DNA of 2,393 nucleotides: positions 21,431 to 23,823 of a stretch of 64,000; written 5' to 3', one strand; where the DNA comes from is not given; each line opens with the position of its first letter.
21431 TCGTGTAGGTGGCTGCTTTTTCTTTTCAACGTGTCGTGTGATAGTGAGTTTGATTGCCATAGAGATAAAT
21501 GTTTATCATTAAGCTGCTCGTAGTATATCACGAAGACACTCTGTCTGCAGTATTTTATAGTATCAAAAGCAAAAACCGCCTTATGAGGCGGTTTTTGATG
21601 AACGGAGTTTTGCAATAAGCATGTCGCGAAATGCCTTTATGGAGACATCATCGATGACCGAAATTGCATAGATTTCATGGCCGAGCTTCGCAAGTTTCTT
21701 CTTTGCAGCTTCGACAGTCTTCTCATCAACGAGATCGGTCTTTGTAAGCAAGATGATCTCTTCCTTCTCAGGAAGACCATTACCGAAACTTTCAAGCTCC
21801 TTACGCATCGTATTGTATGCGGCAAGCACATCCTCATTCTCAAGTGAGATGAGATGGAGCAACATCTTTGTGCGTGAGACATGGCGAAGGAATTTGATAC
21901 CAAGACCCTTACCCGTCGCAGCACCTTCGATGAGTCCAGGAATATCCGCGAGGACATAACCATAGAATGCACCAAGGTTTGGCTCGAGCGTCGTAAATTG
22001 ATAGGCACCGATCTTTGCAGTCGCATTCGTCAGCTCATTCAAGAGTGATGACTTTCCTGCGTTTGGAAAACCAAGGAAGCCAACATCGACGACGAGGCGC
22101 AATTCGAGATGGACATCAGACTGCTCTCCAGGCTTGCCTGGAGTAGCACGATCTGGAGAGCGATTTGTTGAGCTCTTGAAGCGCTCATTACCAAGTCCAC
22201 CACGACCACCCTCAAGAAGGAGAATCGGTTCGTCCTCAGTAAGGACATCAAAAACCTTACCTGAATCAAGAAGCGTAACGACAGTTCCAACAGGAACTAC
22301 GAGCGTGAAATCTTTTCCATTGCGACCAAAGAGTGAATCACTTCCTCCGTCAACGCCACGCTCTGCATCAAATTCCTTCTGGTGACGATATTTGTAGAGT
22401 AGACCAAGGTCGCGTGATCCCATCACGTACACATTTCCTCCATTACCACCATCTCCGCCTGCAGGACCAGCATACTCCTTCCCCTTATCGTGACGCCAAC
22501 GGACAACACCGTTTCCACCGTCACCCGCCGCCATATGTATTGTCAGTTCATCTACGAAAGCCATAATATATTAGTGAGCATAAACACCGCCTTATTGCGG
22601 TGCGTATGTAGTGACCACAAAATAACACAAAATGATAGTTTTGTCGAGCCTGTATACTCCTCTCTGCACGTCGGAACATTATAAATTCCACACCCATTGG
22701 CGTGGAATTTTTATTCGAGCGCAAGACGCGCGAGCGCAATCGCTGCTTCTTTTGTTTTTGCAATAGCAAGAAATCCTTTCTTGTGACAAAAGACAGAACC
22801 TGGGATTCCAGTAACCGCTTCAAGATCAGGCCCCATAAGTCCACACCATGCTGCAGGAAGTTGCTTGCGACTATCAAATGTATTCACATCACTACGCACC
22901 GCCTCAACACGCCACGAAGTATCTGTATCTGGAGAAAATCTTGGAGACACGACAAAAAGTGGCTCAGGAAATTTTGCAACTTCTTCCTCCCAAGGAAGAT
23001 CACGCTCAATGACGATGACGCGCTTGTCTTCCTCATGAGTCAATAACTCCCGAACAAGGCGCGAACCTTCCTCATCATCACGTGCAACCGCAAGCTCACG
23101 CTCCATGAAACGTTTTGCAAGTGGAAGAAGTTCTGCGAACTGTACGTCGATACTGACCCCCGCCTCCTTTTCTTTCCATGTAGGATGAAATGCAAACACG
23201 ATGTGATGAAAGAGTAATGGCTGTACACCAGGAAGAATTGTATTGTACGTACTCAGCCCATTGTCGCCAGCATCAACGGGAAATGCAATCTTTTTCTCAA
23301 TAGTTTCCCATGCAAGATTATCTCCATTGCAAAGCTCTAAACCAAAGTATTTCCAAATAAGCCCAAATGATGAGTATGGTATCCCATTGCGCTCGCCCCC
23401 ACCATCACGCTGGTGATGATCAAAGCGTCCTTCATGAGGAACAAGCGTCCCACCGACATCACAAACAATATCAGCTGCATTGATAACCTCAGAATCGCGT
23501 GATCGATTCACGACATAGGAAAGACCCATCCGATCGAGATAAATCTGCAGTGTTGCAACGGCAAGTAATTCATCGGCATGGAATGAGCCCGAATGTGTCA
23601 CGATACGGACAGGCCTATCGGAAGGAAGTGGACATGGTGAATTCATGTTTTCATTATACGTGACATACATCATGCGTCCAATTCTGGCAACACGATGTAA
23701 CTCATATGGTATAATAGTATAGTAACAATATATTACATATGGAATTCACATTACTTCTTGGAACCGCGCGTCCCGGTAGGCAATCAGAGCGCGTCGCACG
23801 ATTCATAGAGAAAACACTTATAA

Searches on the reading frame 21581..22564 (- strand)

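Call 69: search_protein_families(library=pfam, proteins=[window:21581-22564:-], max_evalue=0.001)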
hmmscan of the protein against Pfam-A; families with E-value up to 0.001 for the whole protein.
window:21581-22564:- (327 aa): 4 families
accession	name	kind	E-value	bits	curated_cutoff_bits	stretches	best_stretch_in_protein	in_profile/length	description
PF01018.28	GTP1_OBG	-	1.1e-46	158.7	27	1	4-157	1-155/155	GTP1/OBG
PF01926.29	MMR_HSR1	-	2.6e-21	76.3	21.9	1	160-274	1-112/113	50S ribosome-binding GTPase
PF02421.24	FeoB_N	-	5.8e-08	32.8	27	1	161-212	3-58/156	Ferrous iron transport protein B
PF03193.22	RsgA_GTPase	-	7.8e-07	29.5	30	0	268-317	55-105/174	RsgA GTPase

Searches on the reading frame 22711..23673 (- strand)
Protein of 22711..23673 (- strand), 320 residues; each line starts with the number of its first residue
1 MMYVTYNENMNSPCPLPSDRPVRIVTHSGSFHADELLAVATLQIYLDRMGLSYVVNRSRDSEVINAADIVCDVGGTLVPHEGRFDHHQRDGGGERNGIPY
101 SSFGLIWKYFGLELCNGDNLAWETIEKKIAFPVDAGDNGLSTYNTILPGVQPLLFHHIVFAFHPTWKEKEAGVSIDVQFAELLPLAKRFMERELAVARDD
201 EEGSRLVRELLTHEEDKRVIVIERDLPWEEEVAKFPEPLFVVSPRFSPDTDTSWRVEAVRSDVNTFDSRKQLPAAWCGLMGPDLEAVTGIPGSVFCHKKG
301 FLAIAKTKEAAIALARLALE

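Call 69: search_protein_families(library=pfam, proteins=[window:22711-23673:-], max_evalue=0.001)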
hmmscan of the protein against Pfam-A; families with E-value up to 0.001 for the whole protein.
window:22711-23673:- (320 aa): 1 family
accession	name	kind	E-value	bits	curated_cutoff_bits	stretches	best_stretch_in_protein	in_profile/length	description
PF03690.18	MYG1_exonuc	-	2.4e-61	208.5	22.1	1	24-319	2-318/318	Uncharacterised protein family (UPF0160)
